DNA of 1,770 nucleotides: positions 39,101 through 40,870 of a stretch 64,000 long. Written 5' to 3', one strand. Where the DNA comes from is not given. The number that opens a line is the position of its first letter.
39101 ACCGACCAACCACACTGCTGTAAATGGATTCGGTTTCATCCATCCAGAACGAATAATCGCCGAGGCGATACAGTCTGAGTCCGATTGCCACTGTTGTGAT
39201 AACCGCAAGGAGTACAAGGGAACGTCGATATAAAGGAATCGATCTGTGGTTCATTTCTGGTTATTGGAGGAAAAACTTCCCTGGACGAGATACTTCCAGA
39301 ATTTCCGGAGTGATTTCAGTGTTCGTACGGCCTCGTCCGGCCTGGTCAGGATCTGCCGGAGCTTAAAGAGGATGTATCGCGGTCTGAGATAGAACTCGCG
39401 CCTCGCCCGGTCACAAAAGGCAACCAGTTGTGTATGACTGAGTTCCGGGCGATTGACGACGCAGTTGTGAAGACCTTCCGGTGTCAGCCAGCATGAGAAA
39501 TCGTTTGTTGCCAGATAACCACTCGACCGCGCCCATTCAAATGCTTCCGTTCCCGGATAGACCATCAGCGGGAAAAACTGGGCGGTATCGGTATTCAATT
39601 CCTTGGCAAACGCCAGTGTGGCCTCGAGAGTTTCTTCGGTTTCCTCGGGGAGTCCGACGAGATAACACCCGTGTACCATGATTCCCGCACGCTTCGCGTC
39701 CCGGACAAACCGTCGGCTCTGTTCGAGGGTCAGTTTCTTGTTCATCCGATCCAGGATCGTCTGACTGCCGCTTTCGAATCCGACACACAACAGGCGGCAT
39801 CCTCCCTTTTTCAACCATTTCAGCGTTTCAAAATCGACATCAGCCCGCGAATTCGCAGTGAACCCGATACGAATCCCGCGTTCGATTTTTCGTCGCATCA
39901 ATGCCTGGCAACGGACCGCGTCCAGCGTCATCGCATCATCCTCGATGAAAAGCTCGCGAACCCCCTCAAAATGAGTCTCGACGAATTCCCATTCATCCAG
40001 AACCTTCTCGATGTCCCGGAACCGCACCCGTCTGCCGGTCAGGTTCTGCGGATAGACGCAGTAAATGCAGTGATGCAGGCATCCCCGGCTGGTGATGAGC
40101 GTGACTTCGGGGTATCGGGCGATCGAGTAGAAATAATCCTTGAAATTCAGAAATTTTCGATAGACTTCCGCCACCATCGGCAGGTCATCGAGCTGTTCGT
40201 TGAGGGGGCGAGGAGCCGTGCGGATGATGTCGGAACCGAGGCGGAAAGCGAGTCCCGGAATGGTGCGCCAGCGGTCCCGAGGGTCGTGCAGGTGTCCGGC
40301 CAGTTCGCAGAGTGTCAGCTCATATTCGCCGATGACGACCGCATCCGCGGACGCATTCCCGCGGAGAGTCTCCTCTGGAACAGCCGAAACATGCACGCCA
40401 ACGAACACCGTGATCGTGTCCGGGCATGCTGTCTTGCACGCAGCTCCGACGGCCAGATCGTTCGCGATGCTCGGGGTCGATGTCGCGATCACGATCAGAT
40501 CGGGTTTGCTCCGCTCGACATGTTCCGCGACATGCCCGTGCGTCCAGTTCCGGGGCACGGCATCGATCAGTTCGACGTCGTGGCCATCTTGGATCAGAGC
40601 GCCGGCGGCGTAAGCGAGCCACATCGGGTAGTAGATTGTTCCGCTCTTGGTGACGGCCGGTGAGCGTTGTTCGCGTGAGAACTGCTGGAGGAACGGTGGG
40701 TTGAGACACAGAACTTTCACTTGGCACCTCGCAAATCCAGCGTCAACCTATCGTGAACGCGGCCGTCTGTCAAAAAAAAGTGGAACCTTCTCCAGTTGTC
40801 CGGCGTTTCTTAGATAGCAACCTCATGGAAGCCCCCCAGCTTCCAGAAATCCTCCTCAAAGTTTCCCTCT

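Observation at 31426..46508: Three paralogous cobalamin-binding radical SAM enzymes embedded in a cell-envelope modification locus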

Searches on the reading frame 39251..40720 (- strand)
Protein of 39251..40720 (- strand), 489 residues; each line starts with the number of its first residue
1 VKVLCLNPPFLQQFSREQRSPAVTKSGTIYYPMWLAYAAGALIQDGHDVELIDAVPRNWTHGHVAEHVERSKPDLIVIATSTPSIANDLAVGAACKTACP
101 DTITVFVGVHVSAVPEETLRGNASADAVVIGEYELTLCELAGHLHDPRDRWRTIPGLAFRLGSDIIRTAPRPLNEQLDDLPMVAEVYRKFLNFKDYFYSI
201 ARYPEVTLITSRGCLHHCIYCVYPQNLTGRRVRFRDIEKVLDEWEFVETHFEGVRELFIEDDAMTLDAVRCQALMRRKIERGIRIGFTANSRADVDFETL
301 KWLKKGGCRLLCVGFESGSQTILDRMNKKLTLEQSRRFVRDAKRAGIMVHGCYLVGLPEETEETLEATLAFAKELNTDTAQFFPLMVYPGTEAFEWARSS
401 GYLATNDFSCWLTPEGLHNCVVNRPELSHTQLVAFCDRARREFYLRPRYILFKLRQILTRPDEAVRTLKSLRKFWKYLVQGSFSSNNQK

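Call 4: search_protein_families(library=pfam, proteins=[window:39251-40720:-], max_evalue=0.001)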
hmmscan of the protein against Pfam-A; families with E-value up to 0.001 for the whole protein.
window:39251-40720:- (489 aa): 2 families
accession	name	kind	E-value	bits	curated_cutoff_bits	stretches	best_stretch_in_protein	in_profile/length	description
PF04055.27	Radical_SAM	-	9.8e-21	75.1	29.5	1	209-372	2-166/166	Radical SAM superfamily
PF02310.24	B12-binding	-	2.7e-17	63.1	32.1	1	21-140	3-120/121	B12 binding domain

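Call 5: search_protein_families(library=ncbifam, proteins=[window:39251-40720:-], max_evalue=0.001)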
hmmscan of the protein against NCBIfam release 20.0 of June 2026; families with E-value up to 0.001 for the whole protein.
window:39251-40720:- (489 aa): 30 families (the best 25 are shown)
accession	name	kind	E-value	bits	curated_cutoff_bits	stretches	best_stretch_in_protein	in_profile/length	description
TIGR03471.1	HpnJ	equivalog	1.3e-105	354.1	577.6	1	1-479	1-468/472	hopanoid biosynthesis associated radical SAM protein HpnJ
TIGR02026.1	BchE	equivalog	5.5e-49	167.3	481.35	1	30-479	20-460/497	magnesium-protoporphyrin IX monomethyl ester anaerobic oxidative cyclase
TIGR04072.2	rSAM_ladder_B12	equivalog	1.4e-33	116.2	360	1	30-435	16-408/443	lipid biosynthesis B12-binding/radical SAM protein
TIGR04014.1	B12_SAM_MJ_0865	equivalog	3.4e-28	98.6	360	1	63-379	29-340/434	methyl-coenzyme M reductase glutamine C-methyltransferase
TIGR04479.1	bcpD_PhpK_rSAM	subfamily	7.5e-27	93.9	600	1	132-379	179-413/504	PhpK family radical SAM P-methyltransferase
TIGR04295.1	B12_rSAM_oligo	hypoth_equivalog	4e-26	91.7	400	1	30-391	23-378/422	TIGR04295 family B12-binding domain-containing radical SAM protein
TIGR03975.1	rSAM_ocin_1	subfamily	5e-26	91.3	281.85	1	63-371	119-426/606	RiPP maturation radical SAM C-methyltransferase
TIGR04385.1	B12_rSAM_cofa1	equivalog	6.7e-26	91.5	450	1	31-374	19-363/438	B12 lower ligand biosynthesis radical SAM protein BzaD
TIGR04013.1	B12_SAM_MJ_1487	hypoth_equivalog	8.9e-25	87.3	251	1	64-392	34-352/382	TIGR04013 family B12-binding domain/radical SAM domain-containing protein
NF050148.1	rSAM_ApyD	equivalog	9.1e-25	87.1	750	1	62-430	64-428/645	RiPP biosynthesis radical SAM protein ApyD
NF038361.1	rSAM_Sden_1168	equivalog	2.5e-23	82.4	575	1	31-403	84-479/560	Sden_1168 family B12-binding radical SAM P-methyltransferase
NF033070.1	rSAM_AprD4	equivalog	8.8e-22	77.6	500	1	32-407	42-400/456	AprD4 family radical SAM diol-dehydratase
TIGR04367.1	HpnR_B12_rSAM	equivalog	4.7e-21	74.9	650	1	32-409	22-383/490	hopanoid C-3 methylase HpnR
NF033712.0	B12_rSAM_KedN5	subfamily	1.3e-16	59.9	700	1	63-393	53-387/624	KedN5 family methylcobalamin-dependent radical SAM C-methyltransferase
NF045585.1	rSAM_slr0320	equivalog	2.9e-16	59.1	775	1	100-376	137-410/511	photosystem II high light acclimation radical SAM protein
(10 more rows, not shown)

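Call 7: find_encoding_contigs(protein=window:39251-40720:-, flank=10000, max_places=6)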
Protein window:39251-40720:- (489 aa): 2 contigs read that carry it; 1 place shown.
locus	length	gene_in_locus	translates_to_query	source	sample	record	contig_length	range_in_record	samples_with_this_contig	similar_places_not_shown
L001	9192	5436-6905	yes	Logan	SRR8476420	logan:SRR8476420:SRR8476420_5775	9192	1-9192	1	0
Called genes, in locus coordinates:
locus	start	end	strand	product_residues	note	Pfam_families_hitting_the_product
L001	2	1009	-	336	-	?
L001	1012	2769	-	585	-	PF00884:Sulfatase, PF01663:Phosphodiest (faint), PF16347:SGSH_C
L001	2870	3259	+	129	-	PF25160:LdpA_Fe-S-bd (faint), PF12797:Fer4_2 (faint), PF00037:Fer4 (weak), PF13237:Fer4_10 (weak), PF14697:Fer4_21 (weak), PF12838:Fer4_7, PF13187:Fer4_9 (weak), PF00037:Fer4 (weak), +2 more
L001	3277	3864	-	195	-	PF25206:DUF7836 (weak), PF16697:Yop-YscD_cpl, PF00498:FHA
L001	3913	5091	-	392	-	PF07969:Amidohydro_3 (weak), PF01979:Amidohydro_1 (weak), PF07969:Amidohydro_3 (weak)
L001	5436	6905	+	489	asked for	PF02310:B12-binding, PF04055:Radical_SAM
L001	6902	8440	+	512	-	PF13231:PMT_2 (weak)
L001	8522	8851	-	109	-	-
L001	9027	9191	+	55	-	?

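Call 10: find_homologous_proteins(query=window:39251-40720:-, max_evalue=1e-10)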
Query window:39251-40720:- (489 aa): 5481 proteins with E <= 1e-10 among 8000 candidates; the best 120 are listed.
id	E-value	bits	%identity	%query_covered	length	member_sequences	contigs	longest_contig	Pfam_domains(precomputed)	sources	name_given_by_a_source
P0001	0.0e+0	1141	100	100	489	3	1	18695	PF04055.28,PF02310.25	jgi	-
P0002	4.5e-280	948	82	100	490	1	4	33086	PF04055.28,PF02310.25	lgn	-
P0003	3.7e-256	869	76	99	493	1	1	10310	PF04055.28,PF02310.25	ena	-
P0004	5.3e-248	842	74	100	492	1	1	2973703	PF04055.28,PF02310.25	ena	-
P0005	5.9e-246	835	74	99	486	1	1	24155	PF04055.28,PF02310.25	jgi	jgi:radical SAM superfamily enzyme YgiQ (UPF0313 family)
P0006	9.0e-244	828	72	100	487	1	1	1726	PF04055.28,PF02310.25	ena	-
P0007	1.2e-243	828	72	100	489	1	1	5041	PF04055.28,PF02310.25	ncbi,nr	ncbi:cobalamin-dependent protein [bacterium]|nr:cobalamin-dependent protein [candidate division CSSE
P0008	2.8e-242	823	75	94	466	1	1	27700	PF04055.28,PF02310.25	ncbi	-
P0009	1.1e-241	821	71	100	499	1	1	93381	PF04055.28,PF02310.25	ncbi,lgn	-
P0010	2.1e-241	820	73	99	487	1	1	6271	PF04055.28,PF02310.25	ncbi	-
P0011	3.7e-241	819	70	100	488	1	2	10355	PF04055.28,PF02310.25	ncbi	-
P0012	6.6e-238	809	71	99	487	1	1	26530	PF04055.28,PF02310.25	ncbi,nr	ncbi:radical SAM protein [bacterium]|nr:radical SAM protein [candidate division CSSED10-310 bacteriu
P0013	1.7e-234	797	70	99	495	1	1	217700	PF04055.28,PF02310.25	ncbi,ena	-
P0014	2.1e-231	787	68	100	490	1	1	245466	PF04055.28,PF02310.25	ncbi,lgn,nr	ncbi:radical SAM protein [bacterium]|nr:radical SAM protein [candidate division CSSED10-310 bacteriu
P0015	7.0e-230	782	69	100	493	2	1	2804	PF04055.28,PF02310.25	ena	-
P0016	1.8e-229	781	70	99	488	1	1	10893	PF04055.28,PF02310.25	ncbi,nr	ncbi:B12-binding domain-containing radical SAM protein [bacterium]|nr:B12-binding domain-containing 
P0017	2.4e-229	780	69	99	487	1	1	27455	PF04055.28,PF02310.25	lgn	-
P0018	2.3e-225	767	67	99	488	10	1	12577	PF04055.28,PF02310.25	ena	-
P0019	9.7e-225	765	67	99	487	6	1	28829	PF04055.28,PF02310.25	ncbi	-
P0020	1.0e-224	765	67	100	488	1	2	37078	PF04055.28,PF02310.25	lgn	-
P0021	5.0e-220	750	67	99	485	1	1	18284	PF04055.28,PF02310.25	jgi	-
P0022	5.7e-213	726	69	92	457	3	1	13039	PF04055.28,PF02310.25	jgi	-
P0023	8.8e-213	726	67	95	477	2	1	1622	PF04055.28,PF02310.25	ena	-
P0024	1.5e-212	725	67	93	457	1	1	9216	PF04055.28,PF02310.25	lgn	-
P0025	1.7e-196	672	60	100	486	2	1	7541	PF04055.28,PF02310.25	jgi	jgi:radical SAM superfamily enzyme YgiQ (UPF0313 family)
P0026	3.6e-183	628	56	100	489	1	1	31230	PF04055.28,PF02310.25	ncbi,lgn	-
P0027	6.6e-181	621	55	99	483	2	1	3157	PF04055.28,PF02310.25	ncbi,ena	-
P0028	7.3e-180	617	57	99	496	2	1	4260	PF04055.28,PF02310.25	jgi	-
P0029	1.3e-179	616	57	99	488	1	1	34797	PF04055.28,PF02310.25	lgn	-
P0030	2.4e-178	612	57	99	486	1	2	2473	PF04055.28,PF02310.25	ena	-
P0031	2.7e-177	609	57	99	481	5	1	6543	PF04055.28,PF02310.25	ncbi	-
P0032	8.5e-177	607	57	98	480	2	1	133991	PF04055.28,PF02310.25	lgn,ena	-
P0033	1.4e-176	606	56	99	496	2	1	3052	PF04055.28,PF02310.25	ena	-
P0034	3.3e-176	605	55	99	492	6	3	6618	PF04055.28,PF02310.25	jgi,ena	-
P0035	4.0e-176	605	54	100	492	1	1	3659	PF04055.28,PF02310.25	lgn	-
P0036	4.1e-176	605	55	99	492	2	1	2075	PF04055.28,PF02310.25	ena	-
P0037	1.8e-175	603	56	98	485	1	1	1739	PF04055.28,PF02310.25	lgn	-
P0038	3.3e-175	602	55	100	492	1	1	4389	PF04055.28,PF02310.25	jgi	jgi:anaerobic magnesium-protoporphyrin IX monomethyl ester cyclase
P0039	4.4e-175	601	55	100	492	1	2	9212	PF04055.28,PF02310.25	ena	-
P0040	1.0e-174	600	55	99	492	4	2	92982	PF04055.28,PF02310.25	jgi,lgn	-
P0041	1.4e-174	600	54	99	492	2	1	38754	PF04055.28,PF02310.25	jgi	jgi:radical SAM superfamily enzyme YgiQ (UPF0313 family)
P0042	2.9e-174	599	56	98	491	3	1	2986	PF04055.28,PF02310.25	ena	-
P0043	3.6e-174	598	54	100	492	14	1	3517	PF04055.28,PF02310.25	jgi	-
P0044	4.3e-174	598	55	100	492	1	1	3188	PF04055.28,PF02310.25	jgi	jgi:radical SAM superfamily enzyme YgiQ (UPF0313 family)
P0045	6.4e-174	598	55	99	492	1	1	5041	PF04055.28,PF02310.25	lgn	-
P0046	9.0e-174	597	54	99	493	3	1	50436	PF04055.28,PF02310.25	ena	-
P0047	1.8e-173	596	53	99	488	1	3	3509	PF04055.28,PF02310.25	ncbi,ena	-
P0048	5.9e-173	594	55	99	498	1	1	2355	PF04055.28,PF02310.25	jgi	-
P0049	1.1e-172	594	55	99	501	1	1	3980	PF04055.28,PF02310.25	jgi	jgi:radical SAM superfamily enzyme YgiQ (UPF0313 family)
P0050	1.8e-172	593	54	99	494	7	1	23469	PF04055.28,PF02310.25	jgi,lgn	jgi:anaerobic magnesium-protoporphyrin IX monomethyl ester cyclase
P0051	2.1e-172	593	54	99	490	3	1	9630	PF04055.28,PF02310.25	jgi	jgi:anaerobic magnesium-protoporphyrin IX monomethyl ester cyclase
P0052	2.2e-172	592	54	99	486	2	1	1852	PF04055.28,PF02310.25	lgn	-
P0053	4.0e-172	592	54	99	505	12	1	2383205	PF04055.28,PF02310.25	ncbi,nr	ncbi:MAG: radical SAM protein [Desulfobacterales bacterium]|nr:MAG: radical SAM protein [Desulfobact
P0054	5.0e-172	591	55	100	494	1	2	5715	PF04055.28,PF02310.25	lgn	-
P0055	5.9e-172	591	54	99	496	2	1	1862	PF04055.28,PF02310.25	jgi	jgi:anaerobic magnesium-protoporphyrin IX monomethyl ester cyclase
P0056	1.8e-171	589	55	99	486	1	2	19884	PF04055.28,PF02310.25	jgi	-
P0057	2.1e-171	589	54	99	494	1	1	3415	PF04055.28,PF02310.25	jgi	jgi:anaerobic magnesium-protoporphyrin IX monomethyl ester cyclase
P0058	2.2e-171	589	54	99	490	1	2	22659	PF04055.28,PF02310.25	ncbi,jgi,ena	-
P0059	2.9e-171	589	54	100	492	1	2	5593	PF04055.28,PF02310.25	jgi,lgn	jgi:radical SAM superfamily enzyme YgiQ (UPF0313 family)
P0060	6.6e-171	588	55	99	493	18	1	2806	PF04055.28,PF02310.25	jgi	jgi:anaerobic magnesium-protoporphyrin IX monomethyl ester cyclase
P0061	1.1e-170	587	54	100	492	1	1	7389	PF04055.28,PF02310.25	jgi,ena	-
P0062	1.7e-170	586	54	99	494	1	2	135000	PF04055.28,PF02310.25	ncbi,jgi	ncbi:MAG: B12-binding domain-containing radical SAM protein [Planctomycetota bacterium]|jgi:radical 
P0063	5.0e-170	585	52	99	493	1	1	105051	PF04055.28,PF02310.25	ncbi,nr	ncbi:MAG: B12-binding domain-containing radical SAM protein [bacterium]|nr:B12-binding domain-contai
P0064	5.9e-170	584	54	99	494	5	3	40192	PF04055.28,PF02310.25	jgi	-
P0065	1.1e-169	584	54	99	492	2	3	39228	PF04055.28,PF02310.25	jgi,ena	-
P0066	1.5e-169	583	54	98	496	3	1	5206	PF04055.28,PF02310.25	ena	-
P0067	1.8e-169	583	53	99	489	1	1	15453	PF04055.28,PF02310.25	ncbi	-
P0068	6.8e-169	581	54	99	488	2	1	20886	PF04055.28,PF02310.25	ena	-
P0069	8.1e-169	581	52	99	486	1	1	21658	PF04055.28,PF02310.25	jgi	jgi:radical SAM superfamily enzyme YgiQ (UPF0313 family)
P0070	8.7e-169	581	54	99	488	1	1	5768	PF04055.28,PF02310.25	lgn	-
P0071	1.6e-168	580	55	99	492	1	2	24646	PF04055.28,PF02310.25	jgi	jgi:radical SAM superfamily enzyme YgiQ (UPF0313 family)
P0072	1.7e-168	580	54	98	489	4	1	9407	PF04055.28,PF02310.25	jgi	jgi:anaerobic magnesium-protoporphyrin IX monomethyl ester cyclase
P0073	2.2e-168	579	55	98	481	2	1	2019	PF04055.28,PF02310.25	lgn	-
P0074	2.3e-168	579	53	99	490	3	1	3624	PF04055.28,PF02310.25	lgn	-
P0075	2.3e-168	579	54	99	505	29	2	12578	PF04055.28,PF02310.25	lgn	-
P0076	3.6e-168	579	56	99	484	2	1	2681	PF04055.28,PF02310.25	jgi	jgi:radical SAM superfamily enzyme YgiQ (UPF0313 family)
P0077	4.6e-168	578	54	98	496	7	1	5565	PF04055.28,PF02310.25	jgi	jgi:radical SAM superfamily enzyme YgiQ (UPF0313 family)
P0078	8.1e-168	577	52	100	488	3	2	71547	PF04055.28,PF02310.25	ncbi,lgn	-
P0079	9.9e-168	577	54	99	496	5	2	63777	PF04055.28,PF02310.25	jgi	jgi:anaerobic magnesium-protoporphyrin IX monomethyl ester cyclase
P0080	1.7e-167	576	54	100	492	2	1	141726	PF04055.28,PF02310.25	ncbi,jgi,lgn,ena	jgi:radical SAM superfamily enzyme YgiQ (UPF0313 family)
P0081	2.2e-167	576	53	99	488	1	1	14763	PF04055.28,PF02310.25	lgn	-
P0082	3.7e-167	575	54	98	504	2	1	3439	PF04055.28,PF02310.25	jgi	jgi:anaerobic magnesium-protoporphyrin IX monomethyl ester cyclase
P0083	4.2e-167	575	52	99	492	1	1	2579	PF04055.28,PF02310.25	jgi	jgi:radical SAM superfamily enzyme YgiQ (UPF0313 family)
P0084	4.2e-167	575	52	99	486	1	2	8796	PF04055.28,PF02310.25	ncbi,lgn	-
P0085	4.9e-167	575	54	99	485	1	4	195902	PF04055.28,PF02310.25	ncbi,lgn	-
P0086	5.8e-167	575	54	99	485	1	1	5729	PF04055.28,PF02310.25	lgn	-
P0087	6.4e-167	574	53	99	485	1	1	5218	PF04055.28,PF02310.25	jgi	jgi:radical SAM superfamily enzyme YgiQ (UPF0313 family)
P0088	7.9e-167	574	53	100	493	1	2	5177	PF04055.28,PF02310.25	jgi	-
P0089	8.9e-167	574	53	98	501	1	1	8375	PF04055.28,PF02310.25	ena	-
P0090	1.5e-166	573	53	99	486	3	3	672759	PF04055.28,PF02310.25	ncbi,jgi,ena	-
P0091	1.7e-166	573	52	100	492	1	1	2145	PF04055.28,PF02310.25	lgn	-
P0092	2.1e-166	573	52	99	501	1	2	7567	PF04055.28,PF02310.25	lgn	-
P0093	2.8e-166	572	52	100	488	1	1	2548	PF04055.28,PF02310.25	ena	-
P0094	3.1e-166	572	51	98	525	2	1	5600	PF04055.28,PF02310.25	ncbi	-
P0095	3.2e-166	572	53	98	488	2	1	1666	PF04055.28,PF02310.25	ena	-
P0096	4.0e-166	572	52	99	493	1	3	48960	PF04055.28,PF02310.25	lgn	-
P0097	4.3e-166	572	53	99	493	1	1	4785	PF04055.28,PF02310.25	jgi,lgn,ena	-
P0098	4.5e-166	572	52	99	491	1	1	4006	PF04055.28,PF02310.25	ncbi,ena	-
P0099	5.1e-166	572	53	99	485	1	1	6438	PF04055.28,PF02310.25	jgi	jgi:radical SAM superfamily enzyme YgiQ (UPF0313 family)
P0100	5.4e-166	571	54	98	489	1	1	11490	PF04055.28,PF02310.25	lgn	-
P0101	6.8e-166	571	53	98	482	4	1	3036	PF04055.28,PF02310.25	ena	-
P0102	9.6e-166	571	53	99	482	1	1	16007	PF04055.28,PF02310.25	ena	-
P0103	1.1e-165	570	57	92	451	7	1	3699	PF04055.28,PF02310.25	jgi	-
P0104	1.2e-165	570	52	98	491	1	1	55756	PF04055.28,PF02310.25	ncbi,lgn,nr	ncbi:MAG: radical SAM protein [bacterium]|nr:radical SAM protein [bacterium]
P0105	1.2e-165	570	52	99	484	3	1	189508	PF04055.28,PF02310.25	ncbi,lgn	-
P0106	1.3e-165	570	52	99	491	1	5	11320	PF04055.28,PF02310.25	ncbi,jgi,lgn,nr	ncbi:radical SAM protein [Candidatus Poribacteria bacterium]|nr:radical SAM protein [Candidatus Pori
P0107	1.4e-165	570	53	98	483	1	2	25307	PF04055.28,PF02310.25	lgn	-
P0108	1.4e-165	570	53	99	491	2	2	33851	PF04055.28,PF02310.25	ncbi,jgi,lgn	-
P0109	1.5e-165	570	54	100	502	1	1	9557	PF04055.28,PF02310.25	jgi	jgi:anaerobic magnesium-protoporphyrin IX monomethyl ester cyclase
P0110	1.5e-165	570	53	98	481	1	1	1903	PF04055.28,PF02310.25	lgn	-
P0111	1.7e-165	570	54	99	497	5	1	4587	PF04055.28,PF02310.25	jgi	jgi:anaerobic magnesium-protoporphyrin IX monomethyl ester cyclase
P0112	1.9e-165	570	53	99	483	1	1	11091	PF04055.28,PF02310.25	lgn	-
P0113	2.3e-165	569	52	99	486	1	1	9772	PF04055.28,PF02310.25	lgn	-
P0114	3.2e-165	569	50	99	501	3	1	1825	PF04055.28,PF02310.25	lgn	-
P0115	4.0e-165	569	53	99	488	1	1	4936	PF04055.28,PF02310.25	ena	-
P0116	4.1e-165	569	53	100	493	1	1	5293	PF04055.28,PF02310.25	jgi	jgi:anaerobic magnesium-protoporphyrin IX monomethyl ester cyclase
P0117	4.2e-165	568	54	99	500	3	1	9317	PF04055.28,PF02310.25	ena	-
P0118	4.2e-165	568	53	99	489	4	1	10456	PF04055.28,PF02310.25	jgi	jgi:anaerobic magnesium-protoporphyrin IX monomethyl ester cyclase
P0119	4.8e-165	568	54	98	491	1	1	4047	PF04055.28,PF02310.25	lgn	-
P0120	5.4e-165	568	54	99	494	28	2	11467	PF04055.28,PF02310.25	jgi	jgi:anaerobic magnesium-protoporphyrin IX monomethyl ester cyclase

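Call 11: find_encoding_contigs(protein=P0053, flank=10000, max_places=2)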
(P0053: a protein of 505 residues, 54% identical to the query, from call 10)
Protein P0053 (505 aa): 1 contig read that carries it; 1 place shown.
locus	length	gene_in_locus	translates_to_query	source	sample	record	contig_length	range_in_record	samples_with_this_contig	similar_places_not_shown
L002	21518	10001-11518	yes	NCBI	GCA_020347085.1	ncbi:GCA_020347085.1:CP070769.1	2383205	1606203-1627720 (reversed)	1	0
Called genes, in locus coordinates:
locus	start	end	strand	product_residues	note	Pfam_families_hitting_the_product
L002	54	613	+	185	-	PF02629:CoA_binding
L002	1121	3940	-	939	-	PF00005:ABC_tran (faint), PF02463:SMC_N (faint), PF13191:AAA_16 (faint), PF13555:AAA_29 (faint), PF20703:nSTAND1 (faint), PF17760:UvrA_inter, PF17755:UvrA_DNA-bind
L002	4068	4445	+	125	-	PF01910:Thiamine_BP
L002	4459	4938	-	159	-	PF00149:Metallophos (faint), PF12850:Metallophos_2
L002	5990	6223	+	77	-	PF01455:HupF_HypC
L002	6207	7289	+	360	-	PF01924:HypD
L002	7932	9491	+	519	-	PF13623:SurA_N_2 (faint), PF13624:SurA_N_3 (faint), PF13145:Rotamase_2, PF00639:Rotamase, PF13616:Rotamase_3, PF13145:Rotamase_2, PF00639:Rotamase, PF13616:Rotamase_3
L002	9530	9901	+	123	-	PF07238:PilZ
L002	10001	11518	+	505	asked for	PF02310:B12-binding, PF04055:Radical_SAM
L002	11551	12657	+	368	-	PF00535:Glycos_transf_2, PF10111:Glyco_tranf_2_2, PF13641:Glyco_tranf_2_3, PF13632:Glyco_trans_2_3 (weak)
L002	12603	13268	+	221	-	PF02397:Bac_transf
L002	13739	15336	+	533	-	PF11617:Cu-binding_MopE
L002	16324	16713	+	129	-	-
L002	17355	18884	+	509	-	PF00199:Catalase, PF06628:Catalase-rel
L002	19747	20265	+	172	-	PF13673:Acetyltransf_10, PF00583:Acetyltransf_1, PF13508:Acetyltransf_7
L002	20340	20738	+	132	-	-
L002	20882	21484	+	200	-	PF03848:TehB, PF05724:TPMT, PF05175:MTS, PF13489:Methyltransf_23, PF13847:Methyltransf_31, PF08241:Methyltransf_11, PF08242:Methyltransf_12, PF13649:Methyltransf_25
